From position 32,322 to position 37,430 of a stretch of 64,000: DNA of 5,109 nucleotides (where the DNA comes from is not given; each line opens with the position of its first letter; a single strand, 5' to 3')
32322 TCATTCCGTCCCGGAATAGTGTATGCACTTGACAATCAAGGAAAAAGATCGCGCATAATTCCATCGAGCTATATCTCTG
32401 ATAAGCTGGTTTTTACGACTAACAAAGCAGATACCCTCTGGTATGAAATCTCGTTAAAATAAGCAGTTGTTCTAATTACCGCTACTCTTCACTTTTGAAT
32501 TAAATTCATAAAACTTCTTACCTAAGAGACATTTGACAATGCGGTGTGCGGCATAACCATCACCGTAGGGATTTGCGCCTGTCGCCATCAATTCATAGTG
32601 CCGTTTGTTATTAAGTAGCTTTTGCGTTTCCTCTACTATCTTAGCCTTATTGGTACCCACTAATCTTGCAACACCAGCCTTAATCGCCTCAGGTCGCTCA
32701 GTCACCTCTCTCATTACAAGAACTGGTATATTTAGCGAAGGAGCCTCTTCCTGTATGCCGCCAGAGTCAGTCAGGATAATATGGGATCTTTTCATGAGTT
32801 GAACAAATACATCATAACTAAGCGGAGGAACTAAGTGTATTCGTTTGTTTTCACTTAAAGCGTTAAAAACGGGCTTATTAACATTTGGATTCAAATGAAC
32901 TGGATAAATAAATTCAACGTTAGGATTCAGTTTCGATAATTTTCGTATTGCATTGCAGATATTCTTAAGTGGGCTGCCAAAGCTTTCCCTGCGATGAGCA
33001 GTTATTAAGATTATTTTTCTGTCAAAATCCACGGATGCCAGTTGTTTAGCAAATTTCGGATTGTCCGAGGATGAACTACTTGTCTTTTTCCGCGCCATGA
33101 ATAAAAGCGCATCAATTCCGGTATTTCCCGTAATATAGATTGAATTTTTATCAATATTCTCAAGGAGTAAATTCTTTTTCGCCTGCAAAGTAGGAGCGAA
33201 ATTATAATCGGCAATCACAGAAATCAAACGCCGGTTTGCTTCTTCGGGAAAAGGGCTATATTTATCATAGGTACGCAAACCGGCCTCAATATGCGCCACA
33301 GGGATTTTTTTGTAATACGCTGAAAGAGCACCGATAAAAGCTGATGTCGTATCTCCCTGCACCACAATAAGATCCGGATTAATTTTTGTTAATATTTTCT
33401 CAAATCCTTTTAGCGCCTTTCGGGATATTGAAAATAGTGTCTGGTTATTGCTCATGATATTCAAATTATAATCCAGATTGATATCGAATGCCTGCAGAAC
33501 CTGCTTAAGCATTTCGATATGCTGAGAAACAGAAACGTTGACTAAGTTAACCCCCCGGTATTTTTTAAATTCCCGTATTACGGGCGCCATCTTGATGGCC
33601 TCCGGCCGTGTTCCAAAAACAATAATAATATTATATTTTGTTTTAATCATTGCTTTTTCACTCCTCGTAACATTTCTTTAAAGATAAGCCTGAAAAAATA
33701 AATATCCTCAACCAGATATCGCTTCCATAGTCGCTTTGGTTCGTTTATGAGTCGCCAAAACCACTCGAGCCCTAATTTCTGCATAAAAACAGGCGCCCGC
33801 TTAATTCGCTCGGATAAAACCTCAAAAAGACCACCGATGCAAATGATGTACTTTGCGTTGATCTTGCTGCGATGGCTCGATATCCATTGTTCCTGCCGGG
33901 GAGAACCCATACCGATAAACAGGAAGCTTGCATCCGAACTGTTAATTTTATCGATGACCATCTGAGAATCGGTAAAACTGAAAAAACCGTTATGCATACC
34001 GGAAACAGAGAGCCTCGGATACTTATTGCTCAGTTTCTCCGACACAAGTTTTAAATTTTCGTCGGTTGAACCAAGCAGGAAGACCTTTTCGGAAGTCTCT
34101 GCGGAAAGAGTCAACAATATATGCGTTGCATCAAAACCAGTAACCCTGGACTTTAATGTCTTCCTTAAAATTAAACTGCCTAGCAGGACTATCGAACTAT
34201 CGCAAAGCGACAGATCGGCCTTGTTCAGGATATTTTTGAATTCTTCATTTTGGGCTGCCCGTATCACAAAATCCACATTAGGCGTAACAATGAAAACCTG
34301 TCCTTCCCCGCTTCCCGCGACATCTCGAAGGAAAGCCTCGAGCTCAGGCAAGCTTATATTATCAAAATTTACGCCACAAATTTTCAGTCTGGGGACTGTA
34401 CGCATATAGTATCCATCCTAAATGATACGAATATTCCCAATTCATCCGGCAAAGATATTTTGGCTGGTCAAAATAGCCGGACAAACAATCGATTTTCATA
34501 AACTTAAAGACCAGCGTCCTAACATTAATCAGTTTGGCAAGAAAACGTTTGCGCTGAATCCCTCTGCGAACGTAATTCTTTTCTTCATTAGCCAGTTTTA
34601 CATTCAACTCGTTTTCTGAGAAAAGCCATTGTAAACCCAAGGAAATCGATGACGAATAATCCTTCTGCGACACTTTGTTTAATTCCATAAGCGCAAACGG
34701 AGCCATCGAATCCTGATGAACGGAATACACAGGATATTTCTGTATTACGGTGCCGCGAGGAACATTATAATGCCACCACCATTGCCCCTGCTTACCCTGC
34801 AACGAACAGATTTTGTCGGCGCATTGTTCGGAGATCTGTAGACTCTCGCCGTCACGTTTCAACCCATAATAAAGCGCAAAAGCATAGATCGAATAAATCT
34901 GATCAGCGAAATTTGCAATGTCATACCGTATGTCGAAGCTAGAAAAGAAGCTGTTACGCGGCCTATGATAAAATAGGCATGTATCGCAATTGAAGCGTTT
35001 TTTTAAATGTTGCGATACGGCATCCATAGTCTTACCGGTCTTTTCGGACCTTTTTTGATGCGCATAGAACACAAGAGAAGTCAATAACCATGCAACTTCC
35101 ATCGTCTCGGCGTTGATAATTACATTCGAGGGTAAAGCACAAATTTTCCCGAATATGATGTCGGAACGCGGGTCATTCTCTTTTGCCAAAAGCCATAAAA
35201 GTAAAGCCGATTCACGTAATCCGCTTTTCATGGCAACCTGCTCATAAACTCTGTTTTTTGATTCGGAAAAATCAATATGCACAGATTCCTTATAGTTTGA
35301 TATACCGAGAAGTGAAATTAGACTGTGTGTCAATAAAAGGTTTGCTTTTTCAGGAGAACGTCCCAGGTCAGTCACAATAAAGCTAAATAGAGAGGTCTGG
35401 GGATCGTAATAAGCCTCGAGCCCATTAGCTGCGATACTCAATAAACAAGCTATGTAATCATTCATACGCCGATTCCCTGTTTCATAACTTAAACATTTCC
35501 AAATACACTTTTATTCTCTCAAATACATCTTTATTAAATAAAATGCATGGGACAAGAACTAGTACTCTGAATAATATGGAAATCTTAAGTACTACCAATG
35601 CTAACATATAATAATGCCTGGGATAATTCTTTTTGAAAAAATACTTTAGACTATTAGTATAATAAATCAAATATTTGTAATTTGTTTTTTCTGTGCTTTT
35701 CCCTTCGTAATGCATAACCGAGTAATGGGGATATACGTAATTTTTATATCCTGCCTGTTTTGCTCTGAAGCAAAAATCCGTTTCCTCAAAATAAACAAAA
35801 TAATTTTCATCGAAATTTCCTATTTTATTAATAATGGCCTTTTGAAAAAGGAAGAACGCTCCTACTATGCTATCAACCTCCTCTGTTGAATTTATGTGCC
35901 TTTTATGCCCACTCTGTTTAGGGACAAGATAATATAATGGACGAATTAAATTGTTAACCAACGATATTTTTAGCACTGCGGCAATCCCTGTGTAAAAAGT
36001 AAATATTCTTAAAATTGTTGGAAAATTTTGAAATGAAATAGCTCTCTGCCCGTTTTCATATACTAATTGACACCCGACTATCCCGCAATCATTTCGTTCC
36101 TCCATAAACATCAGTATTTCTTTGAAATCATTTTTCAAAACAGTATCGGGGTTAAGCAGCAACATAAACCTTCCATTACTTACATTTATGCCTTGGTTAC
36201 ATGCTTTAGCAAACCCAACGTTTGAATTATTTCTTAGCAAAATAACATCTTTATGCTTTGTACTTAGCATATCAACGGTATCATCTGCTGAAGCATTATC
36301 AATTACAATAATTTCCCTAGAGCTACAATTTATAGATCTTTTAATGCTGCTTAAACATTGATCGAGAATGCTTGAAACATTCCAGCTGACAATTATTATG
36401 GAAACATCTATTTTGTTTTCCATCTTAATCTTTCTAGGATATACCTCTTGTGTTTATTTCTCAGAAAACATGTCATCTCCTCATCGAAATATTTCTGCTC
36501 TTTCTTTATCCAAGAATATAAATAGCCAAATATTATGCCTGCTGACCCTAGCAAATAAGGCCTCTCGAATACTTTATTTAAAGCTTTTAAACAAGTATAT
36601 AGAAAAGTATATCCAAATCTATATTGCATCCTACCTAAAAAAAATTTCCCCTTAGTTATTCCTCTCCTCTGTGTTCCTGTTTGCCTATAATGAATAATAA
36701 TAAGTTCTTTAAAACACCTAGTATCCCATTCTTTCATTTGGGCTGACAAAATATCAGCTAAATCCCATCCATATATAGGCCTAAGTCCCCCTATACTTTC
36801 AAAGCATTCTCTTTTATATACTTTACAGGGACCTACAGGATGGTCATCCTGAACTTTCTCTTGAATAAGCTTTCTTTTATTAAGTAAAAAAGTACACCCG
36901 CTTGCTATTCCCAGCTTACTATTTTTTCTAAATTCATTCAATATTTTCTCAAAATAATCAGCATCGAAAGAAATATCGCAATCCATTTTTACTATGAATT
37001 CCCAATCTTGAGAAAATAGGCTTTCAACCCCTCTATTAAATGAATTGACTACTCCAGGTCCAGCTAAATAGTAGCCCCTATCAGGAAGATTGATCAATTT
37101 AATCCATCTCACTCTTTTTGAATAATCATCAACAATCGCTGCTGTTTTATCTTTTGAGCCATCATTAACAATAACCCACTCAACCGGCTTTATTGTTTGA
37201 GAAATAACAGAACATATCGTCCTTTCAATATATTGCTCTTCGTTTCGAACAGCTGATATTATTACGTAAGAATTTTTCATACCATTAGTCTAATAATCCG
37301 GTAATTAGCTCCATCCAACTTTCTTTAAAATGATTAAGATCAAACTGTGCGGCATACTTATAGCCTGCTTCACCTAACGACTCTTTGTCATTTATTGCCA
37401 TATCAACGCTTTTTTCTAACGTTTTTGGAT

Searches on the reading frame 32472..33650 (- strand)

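Call 100: search_protein_families(library=pfam, proteins=[window:32472-33650:-], max_evalue=0.00001)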
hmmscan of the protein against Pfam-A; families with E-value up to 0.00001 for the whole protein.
window:32472-33650:- (392 aa): 1 family
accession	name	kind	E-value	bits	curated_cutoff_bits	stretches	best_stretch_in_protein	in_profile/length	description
PF02350.25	Epimerase_2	-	9.2e-115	383.6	30.6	1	27-375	2-346/347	UDP-N-acetylglucosamine 2-epimerase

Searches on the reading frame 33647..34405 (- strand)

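Call 100: search_protein_families(library=pfam, proteins=[window:33647-34405:-], max_evalue=0.00001)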
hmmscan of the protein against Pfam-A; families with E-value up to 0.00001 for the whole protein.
window:33647-34405:- (252 aa): 1 family
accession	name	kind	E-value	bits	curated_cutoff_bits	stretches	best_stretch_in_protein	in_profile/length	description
PF03808.19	Glyco_tran_WecG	-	2.8e-55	187.1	27.4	1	63-230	1-168/168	Glycosyl transferase WecG/TagA/CpsF family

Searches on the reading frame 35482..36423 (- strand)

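Call 100: search_protein_families(library=pfam, proteins=[window:35482-36423:-], max_evalue=0.00001)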
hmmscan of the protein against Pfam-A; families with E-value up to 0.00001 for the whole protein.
window:35482-36423:- (313 aa): 4 families
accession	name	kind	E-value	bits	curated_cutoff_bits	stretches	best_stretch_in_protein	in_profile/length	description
PF00535.33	Glycos_transf_2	-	8.5e-21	75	23.3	1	8-130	1-125/168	Glycosyl transferase family 2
PF13641.12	Glyco_tranf_2_3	-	4e-16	60.2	27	1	7-246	3-219/230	Glycosyltransferase like family 2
PF13712.12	Glyco_tranf_2_5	-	8e-08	32.7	27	1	59-244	31-195/210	Glycosyltransferase like family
PF13632.12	Glyco_trans_2_3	-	1.3e-07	32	27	0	182-258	68-142/198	Glycosyl transferase family group 2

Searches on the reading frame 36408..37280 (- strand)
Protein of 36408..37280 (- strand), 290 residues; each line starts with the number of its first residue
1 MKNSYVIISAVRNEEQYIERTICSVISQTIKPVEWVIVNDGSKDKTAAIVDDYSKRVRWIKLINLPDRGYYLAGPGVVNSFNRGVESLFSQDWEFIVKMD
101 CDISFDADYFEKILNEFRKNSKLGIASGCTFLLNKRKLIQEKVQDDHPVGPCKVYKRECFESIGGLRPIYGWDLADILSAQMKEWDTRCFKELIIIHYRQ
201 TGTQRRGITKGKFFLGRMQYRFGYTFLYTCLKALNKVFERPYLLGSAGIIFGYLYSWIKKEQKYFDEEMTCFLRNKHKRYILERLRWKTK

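Call 54: search_protein_families(library=pfam, proteins=[window:36408-37280:-], max_evalue=0.00001)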
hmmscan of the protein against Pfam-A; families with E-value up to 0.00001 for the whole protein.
window:36408-37280:- (290 aa): 2 families
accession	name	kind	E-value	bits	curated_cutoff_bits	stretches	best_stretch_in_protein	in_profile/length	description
PF00535.33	Glycos_transf_2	-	2.8e-18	66.8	23.3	1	7-124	2-110/168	Glycosyl transferase family 2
PF10111.15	Glyco_tranf_2_2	-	1.6e-06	28.3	27.3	1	6-119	2-113/276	Glycosyltransferase like family 2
